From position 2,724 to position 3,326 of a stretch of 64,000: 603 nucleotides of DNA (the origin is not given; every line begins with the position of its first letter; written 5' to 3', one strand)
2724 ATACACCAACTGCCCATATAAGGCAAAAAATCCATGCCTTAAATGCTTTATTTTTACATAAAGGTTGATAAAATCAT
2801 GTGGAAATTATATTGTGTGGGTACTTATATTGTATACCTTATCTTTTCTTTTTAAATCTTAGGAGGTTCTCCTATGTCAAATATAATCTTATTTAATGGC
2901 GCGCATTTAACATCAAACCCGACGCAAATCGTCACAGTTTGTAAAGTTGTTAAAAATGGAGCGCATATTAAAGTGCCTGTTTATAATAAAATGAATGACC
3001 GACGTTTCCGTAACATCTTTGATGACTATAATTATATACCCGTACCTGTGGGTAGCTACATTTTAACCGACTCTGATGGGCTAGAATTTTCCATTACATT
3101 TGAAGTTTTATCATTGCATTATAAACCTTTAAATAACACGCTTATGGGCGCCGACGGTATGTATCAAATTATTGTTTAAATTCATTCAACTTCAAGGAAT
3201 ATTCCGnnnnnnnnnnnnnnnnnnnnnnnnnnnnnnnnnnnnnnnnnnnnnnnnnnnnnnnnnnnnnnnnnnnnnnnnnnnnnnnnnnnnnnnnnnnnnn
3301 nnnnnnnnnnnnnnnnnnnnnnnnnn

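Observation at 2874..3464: Tandem pair of small paralogous genes upstream of dnaX, possibly distant members of the same GxWxWKK family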

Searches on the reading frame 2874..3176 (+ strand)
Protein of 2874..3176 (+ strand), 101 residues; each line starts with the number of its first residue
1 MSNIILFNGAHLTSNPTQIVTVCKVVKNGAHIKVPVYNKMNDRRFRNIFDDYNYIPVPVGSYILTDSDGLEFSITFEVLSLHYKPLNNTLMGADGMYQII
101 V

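Call 3: search_protein_families(library=pfam, proteins=[window:2874-3176:+], max_evalue=10)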
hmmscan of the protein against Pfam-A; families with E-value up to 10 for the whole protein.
window:2874-3176:+ (101 aa): 1 family
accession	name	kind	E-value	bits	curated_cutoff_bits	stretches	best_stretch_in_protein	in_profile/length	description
PF07280.16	Ac110_PIF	-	0.16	12.2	25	1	46-62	26-42/43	Per os infectivity factor AC110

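Call 7: search_protein_families(library=phrogs, proteins=[window:2874-3176:+], max_evalue=1)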
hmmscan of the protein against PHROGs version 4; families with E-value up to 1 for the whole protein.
window:2874-3176:+ (101 aa): 0 families

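Call 8: search_protein_families(library=ncbifam, proteins=[window:2874-3176:+], max_evalue=1)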
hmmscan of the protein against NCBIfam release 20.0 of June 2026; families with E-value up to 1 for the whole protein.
window:2874-3176:+ (101 aa): 0 families

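Call 9: find_homologous_proteins(query=window:2874-3176:+, max_evalue=10)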
Query window:2874-3176:+ (101 aa): 1 proteins with E <= 10 among 1 candidates.
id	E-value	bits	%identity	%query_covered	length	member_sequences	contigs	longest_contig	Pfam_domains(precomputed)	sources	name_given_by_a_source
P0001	1.8e-61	222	100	100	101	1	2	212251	-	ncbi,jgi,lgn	ncbi:MAG: hypothetical protein ACI9TY_000053 [Alphaproteobacteria bacterium]|jgi:hypothetical protei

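Call 11: find_encoding_contigs(protein=P0001, flank=10000, max_places=6)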
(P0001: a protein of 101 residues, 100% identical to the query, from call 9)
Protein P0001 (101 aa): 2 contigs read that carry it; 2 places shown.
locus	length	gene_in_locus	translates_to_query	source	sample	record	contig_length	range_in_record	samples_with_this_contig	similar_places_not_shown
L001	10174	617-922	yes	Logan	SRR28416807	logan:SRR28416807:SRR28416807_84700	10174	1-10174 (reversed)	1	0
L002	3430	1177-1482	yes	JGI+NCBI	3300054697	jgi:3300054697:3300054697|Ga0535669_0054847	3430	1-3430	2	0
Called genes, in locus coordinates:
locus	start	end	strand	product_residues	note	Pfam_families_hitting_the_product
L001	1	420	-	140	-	?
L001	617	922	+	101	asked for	-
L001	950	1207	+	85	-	-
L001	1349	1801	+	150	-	-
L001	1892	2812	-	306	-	PF02881:SRP54_N, PF00448:SRP54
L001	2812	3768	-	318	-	PF00515:TPR_1 (faint), PF07719:TPR_2 (faint), PF13174:TPR_6 (faint), PF13424:TPR_12 (faint)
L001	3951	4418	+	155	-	-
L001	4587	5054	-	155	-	PF02590:SPOUT_MTase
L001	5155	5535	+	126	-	-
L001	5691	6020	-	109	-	PF02410:RsfS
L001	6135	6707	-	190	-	PF01467:CTP_transf_like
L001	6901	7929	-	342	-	PF00762:Ferrochelatase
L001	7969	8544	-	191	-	-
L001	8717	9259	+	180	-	PF00213:OSCP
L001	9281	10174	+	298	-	?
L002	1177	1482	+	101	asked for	-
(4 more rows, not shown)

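Call 17: find_related_loci(query=A1, collection=genome_contigs, flank=6000)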
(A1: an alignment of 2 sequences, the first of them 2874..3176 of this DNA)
Query A1 (101 aa) in genome_contigs; peptide patterns used: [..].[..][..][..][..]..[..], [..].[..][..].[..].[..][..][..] (x = any residue, [..] = any of these).
34 stretches matched a pattern, but none encodes a relative of the query by tblastn (E <= 1e-3).

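Call 22: search_protein_representatives(alignment_id=A1)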
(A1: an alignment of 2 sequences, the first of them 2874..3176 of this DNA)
Query: 2 sequences, 103 profile positions. Proteins with E-value up to 0.001 (for the whole library): 5; up to 1e-10: 4; up to 1e-30: 2. The best 5 are listed.
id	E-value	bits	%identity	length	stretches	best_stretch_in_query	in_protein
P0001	5.8e-53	193.5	-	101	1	1-102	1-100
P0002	3.7e-35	136.3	-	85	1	1-103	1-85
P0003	2.2e-13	66.4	-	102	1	16-101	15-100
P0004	3.7e-13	65.6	-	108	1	14-99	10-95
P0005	1.7e-05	41.0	-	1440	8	27-83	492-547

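Call 25: find_encoding_contigs(protein=P0003, flank=10000)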
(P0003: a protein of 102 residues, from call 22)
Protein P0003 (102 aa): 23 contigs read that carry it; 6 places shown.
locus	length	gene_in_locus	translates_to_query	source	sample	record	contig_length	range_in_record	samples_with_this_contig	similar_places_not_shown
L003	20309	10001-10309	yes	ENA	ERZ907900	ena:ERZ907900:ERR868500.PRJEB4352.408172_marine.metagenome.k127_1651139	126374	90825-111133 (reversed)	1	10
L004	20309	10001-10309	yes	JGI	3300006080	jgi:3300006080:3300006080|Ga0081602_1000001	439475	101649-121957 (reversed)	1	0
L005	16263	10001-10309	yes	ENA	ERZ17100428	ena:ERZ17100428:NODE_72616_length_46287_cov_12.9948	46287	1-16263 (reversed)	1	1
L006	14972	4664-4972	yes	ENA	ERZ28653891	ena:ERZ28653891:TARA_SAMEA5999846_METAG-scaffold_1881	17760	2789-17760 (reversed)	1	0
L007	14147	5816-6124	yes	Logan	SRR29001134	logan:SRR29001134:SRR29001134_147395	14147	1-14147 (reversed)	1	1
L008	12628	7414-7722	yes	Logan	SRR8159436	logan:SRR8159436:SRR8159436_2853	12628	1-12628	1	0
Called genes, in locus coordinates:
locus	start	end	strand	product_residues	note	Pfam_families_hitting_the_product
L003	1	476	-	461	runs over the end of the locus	PF00294:PfkB, PF00990:GGDEF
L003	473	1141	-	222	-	PF06080:DUF938 (weak), PF13489:Methyltransf_23, PF05401:NodS (weak), PF03848:TehB, PF13847:Methyltransf_31, PF08241:Methyltransf_11, PF08242:Methyltransf_12, PF13649:Methyltransf_25, +3 more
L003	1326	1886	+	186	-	PF12915:DUF3833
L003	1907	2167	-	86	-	PF01817:CM_2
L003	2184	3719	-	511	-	PF00512:HisKA, PF02518:HATPase_c, PF14501:HATPase_c_5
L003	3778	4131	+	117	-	-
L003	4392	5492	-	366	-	PF01926:MMR_HSR1, PF02421:FeoB_N, PF06071:YchF-GTPase_C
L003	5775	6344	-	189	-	PF00578:AhpC-TSA, PF08534:Redoxin, PF13098:Thioredoxin_2 (weak), PF13905:Thioredoxin_8 (weak)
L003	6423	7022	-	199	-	PF21176:RecR_HhH, PF13662:Toprim_4, PF01751:Toprim, PF21175:RecR_C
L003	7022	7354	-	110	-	PF03960:ArsC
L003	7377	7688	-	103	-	PF02575:YbaB_DNA_bd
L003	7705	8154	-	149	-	PF13673:Acetyltransf_10, PF00583:Acetyltransf_1, PF13508:Acetyltransf_7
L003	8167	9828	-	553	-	PF05496:RuvB_N (faint), PF13177:DNA_pol3_delta2, PF13604:AAA_30 (weak), PF00004:AAA, PF13401:AAA_22 (weak), PF22608:DNAX_ATPase_lid, PF12169:DNA_pol3_gamma3, PF12362:DUF3646, +2 more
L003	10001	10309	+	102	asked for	-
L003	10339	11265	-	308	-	PF02881:SRP54_N, PF00448:SRP54, PF01583:APS_kinase (faint)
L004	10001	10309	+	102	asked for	-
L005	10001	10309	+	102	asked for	-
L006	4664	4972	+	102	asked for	-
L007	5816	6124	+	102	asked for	-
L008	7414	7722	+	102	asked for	-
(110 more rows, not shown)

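Call 26: find_encoding_contigs(protein=P0004, flank=10000)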
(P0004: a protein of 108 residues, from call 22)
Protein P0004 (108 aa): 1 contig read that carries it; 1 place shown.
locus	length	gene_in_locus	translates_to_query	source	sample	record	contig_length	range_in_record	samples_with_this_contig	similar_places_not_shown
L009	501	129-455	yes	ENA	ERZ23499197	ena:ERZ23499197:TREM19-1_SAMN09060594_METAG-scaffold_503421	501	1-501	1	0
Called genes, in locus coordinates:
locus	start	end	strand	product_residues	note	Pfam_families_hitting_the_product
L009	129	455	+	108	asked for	-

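Call 28: find_homologous_proteins(query=A3, max_evalue=1)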
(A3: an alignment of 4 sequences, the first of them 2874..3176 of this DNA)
Query A3 (4 sequences) (101 aa, profile of the alignment): 7 proteins with E <= 1 among 128 candidates.
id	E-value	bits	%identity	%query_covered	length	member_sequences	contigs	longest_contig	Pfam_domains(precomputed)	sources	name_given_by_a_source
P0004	4.3e-42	160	42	97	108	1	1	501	-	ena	-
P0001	8.6e-42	159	100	100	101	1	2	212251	-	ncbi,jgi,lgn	ncbi:MAG: hypothetical protein ACI9TY_000053 [Alphaproteobacteria bacterium]|jgi:hypothetical protei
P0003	6.8e-40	153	36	98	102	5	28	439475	-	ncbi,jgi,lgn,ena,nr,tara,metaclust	ncbi:MAG: hypothetical protein CFH43_00490 [Proteobacteria bacterium]|nr:MAG: hypothetical protein C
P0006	1.2e-34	136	36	98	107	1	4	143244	-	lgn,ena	-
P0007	4.5e-32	128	32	96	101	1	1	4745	-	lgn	-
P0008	3.2e-30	122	34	96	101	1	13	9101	-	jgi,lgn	jgi:hypothetical protein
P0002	2.3e-25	106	38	45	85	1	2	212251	-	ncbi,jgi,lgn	ncbi:MAG: hypothetical protein ACI9TY_000054 [Alphaproteobacteria bacterium]|jgi:hypothetical protei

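Call 30: find_encoding_contigs(protein=P0006, flank=6000, max_places=2)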
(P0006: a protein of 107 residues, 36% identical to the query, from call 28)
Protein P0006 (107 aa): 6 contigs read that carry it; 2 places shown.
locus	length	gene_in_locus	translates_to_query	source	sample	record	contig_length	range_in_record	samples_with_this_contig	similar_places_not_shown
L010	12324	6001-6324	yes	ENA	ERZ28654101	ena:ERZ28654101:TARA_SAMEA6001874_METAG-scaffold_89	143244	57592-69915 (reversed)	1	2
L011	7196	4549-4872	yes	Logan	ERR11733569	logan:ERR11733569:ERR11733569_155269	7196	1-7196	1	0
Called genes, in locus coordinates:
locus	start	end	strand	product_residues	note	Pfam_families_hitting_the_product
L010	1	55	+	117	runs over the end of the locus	-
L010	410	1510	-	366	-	PF01926:MMR_HSR1, PF02421:FeoB_N, PF06071:YchF-GTPase_C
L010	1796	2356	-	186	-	PF00578:AhpC-TSA, PF08534:Redoxin, PF13905:Thioredoxin_8 (weak)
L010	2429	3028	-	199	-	PF21176:RecR_HhH, PF13662:Toprim_4, PF01751:Toprim, PF21175:RecR_C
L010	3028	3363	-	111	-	PF03960:ArsC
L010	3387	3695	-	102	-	PF02575:YbaB_DNA_bd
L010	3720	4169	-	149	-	PF13527:Acetyltransf_9 (faint), PF13673:Acetyltransf_10, PF00583:Acetyltransf_1, PF13508:Acetyltransf_7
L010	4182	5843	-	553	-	PF13177:DNA_pol3_delta2, PF13604:AAA_30 (weak), PF00004:AAA, PF07728:AAA_5 (weak), PF13401:AAA_22 (weak), PF22608:DNAX_ATPase_lid, PF12169:DNA_pol3_gamma3, PF12362:DUF3646, +2 more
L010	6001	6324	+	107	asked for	-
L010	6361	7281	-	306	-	PF02881:SRP54_N, PF00448:SRP54, PF01583:APS_kinase (faint)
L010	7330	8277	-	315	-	-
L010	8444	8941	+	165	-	-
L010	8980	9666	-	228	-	PF24096:DUF7379 (weak), PF12146:Hydrolase_4, PF02089:Palm_thioest (weak), PF12697:Abhydrolase_6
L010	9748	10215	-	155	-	PF02590:SPOUT_MTase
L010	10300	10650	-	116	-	PF02410:RsfS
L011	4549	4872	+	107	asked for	-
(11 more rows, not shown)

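Call 31: find_encoding_contigs(protein=P0007, flank=6000, max_places=2)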
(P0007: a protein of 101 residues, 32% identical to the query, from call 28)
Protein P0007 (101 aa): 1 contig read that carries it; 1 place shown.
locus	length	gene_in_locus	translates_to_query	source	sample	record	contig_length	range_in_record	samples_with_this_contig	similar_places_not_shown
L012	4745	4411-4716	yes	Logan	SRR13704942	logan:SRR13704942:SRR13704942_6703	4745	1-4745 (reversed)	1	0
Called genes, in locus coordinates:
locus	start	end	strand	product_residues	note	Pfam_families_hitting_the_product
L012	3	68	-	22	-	PF01926:MMR_HSR1 (weak)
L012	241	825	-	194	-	PF00578:AhpC-TSA, PF08534:Redoxin, PF13905:Thioredoxin_8 (weak)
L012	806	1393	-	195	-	PF21176:RecR_HhH, PF01751:Toprim (weak), PF13662:Toprim_4, PF21175:RecR_C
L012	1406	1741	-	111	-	PF03960:ArsC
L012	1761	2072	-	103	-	PF02575:YbaB_DNA_bd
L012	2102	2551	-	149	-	PF13527:Acetyltransf_9, PF13673:Acetyltransf_10, PF00583:Acetyltransf_1, PF13508:Acetyltransf_7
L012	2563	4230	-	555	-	PF05496:RuvB_N (faint), PF13177:DNA_pol3_delta2, PF13604:AAA_30 (weak), PF00004:AAA, PF13173:AAA_14 (faint), PF22608:DNAX_ATPase_lid, PF12169:DNA_pol3_gamma3, PF12362:DUF3646, +1 more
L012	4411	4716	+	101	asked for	-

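Call 32: find_encoding_contigs(protein=P0008, flank=6000, max_places=2)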
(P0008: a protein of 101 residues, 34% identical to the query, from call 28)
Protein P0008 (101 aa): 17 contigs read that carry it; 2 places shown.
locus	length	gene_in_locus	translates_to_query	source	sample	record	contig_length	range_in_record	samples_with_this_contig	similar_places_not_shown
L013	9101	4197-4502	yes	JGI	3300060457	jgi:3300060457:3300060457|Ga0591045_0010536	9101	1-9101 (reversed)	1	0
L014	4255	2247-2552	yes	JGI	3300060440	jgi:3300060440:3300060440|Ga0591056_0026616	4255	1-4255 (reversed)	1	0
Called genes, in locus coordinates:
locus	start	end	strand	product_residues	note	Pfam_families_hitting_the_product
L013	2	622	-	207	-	?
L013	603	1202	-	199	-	PF21176:RecR_HhH, PF01751:Toprim (weak), PF13662:Toprim_4, PF21175:RecR_C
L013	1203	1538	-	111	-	PF03960:ArsC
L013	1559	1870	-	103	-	PF02575:YbaB_DNA_bd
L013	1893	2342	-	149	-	PF13527:Acetyltransf_9, PF13673:Acetyltransf_10, PF00583:Acetyltransf_1, PF13508:Acetyltransf_7, PF14542:Acetyltransf_CG (weak)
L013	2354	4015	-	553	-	PF05496:RuvB_N (faint), PF13177:DNA_pol3_delta2, PF13604:AAA_30, PF00004:AAA, PF13401:AAA_22 (weak), PF22608:DNAX_ATPase_lid, PF12169:DNA_pol3_gamma3, PF12362:DUF3646, +1 more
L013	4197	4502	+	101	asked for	-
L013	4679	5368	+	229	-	PF13567:DUF4131 (weak)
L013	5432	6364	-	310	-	PF02881:SRP54_N, PF06414:Zeta_toxin (weak), PF00448:SRP54, PF01583:APS_kinase (weak)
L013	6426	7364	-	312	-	-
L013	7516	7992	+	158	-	-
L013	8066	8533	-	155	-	PF02590:SPOUT_MTase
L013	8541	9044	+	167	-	-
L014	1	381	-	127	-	?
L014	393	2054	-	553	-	PF05496:RuvB_N (faint), PF13177:DNA_pol3_delta2, PF13604:AAA_30, PF00004:AAA, PF13401:AAA_22 (weak), PF22608:DNAX_ATPase_lid, PF12169:DNA_pol3_gamma3, PF12362:DUF3646, +1 more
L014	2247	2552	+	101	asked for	-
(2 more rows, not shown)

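Call 35: search_solved_structures(query=A4, max_evalue=10)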
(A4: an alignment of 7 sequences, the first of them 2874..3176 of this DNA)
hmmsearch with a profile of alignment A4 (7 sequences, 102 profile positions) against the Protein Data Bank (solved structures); distinct sequences matched with E-value up to 10: 19.
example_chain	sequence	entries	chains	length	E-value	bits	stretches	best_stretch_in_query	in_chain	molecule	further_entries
7sp2_A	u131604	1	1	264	0.083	16.2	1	28-97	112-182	Plasmin Sensitive Protein Pls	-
6o62_A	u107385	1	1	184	0.29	14.4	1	17-52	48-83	Ras-related protein SEC4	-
6ekk_C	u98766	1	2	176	0.33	14.2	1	18-52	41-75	Ras-related protein Rab-35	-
4fmc_F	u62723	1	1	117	0.34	14.2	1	18-52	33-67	Ras-related protein Rab-1A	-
3tw8_B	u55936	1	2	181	0.35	14.1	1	18-52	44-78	Ras-related protein Rab-35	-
4fmd_F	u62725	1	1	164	0.65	13.3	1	19-52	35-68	Ras-related protein Rab-1A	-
4fmc_B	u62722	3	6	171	0.73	13.1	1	19-52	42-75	Ras-related protein Rab-1A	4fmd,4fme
4fmb_B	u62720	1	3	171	0.73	13.1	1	19-52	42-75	Ras-related protein Rab-1A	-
7eq2_A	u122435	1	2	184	0.79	13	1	19-52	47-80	Ras-related protein Rab-1A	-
2wwx_A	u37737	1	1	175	0.82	13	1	19-52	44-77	RAS-RELATED PROTEIN RAB-1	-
4jvs_B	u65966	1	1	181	0.86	12.9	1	19-52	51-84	Ras-related protein Rab-1A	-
3sfv_A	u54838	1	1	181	0.86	12.9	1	19-52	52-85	Ras-related protein Rab-1A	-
5xc3_A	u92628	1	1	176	0.88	12.9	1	17-52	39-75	Probable Rab-related GTPase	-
4iru_B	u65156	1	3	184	0.9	12.8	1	19-52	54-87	Ras-related protein Rab-1A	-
2fol_A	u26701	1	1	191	1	12.7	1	19-52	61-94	Ras-related protein Rab-1A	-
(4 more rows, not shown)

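Call 36: search_protein_families(library=pfam, alignment_id=A4, max_evalue=1)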
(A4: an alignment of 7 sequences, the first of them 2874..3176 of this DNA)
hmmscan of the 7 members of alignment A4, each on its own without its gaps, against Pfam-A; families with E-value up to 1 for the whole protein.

A. member 1, window:2874-3176:+ (101 aa): 1 family
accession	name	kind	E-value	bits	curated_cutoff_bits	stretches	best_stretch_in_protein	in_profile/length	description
PF07280.16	Ac110_PIF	-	0.16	12.2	25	1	46-62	26-42/43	Per os infectivity factor AC110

B. families by the number of members that match (of 7 scanned): 3 families
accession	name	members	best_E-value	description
PF20125.4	DUF6515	1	0.018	Family of unknown function (DUF6515)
PF08909.16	DUF1854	1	0.072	Domain of unknown function (DUF1854)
PF07280.16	Ac110_PIF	1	0.16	Per os infectivity factor AC110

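Call 39: find_related_loci(query=A5, collection=genome_contigs, flank=5000)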
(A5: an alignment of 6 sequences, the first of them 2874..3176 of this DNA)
Query A5 (101 aa) in genome_contigs; peptide patterns used: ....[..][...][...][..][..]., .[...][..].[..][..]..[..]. (x = any residue, [..] = any of these).
6 stretches matched a pattern; 1 encode a relative of the query (tblastn E <= 1e-3); 1 distinct loci.
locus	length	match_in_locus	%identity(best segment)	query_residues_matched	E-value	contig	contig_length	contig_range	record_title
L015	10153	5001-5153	32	37-96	4e-5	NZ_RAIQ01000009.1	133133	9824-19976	Butyrivibrio sp. X503 NODE_9_length_133133_cov_167.066, whole genome shotgun sequence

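Call 40: predict_structure(alignment_id=A4)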
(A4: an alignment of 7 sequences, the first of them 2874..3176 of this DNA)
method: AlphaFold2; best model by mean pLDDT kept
length: 101 residues; sequences in the alignment: 7
mean_pLDDT: 76.6   pTM: 0.66
mean pLDDT of the five models: 76.6, 75.8, 74.6, 74.5, 74.2
residues with pLDDT >= 90: 27; 70-90: 43; 50-70: 21; < 50: 10
segments of 3 or more residues with pLDDT < 50: 1-10
pLDDT, mean of each block of 10 residues (from residue 1): 35 69 90 72 60 85 87 88 90 91 65
secondary structure, 60 per line:
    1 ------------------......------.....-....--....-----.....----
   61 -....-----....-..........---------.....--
elements in order: E19-24 E31-35 E37-40 E43-46 E52-56 E62-65 E71-74 H76-82 E83-85 E95-99

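Call 43: find_related_loci(query=A5, collection=metagenome_contigs, flank=3000)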
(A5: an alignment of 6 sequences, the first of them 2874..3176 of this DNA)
Query A5 (101 aa) in metagenome_contigs; peptide patterns used: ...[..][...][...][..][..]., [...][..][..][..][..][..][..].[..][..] (x = any residue, [..] = any of these).
180 stretches matched a pattern; 1 encode a relative of the query (tblastn E <= 1e-3); 1 distinct loci.
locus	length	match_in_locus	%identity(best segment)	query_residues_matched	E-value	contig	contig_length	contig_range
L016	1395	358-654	36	1-99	3e-22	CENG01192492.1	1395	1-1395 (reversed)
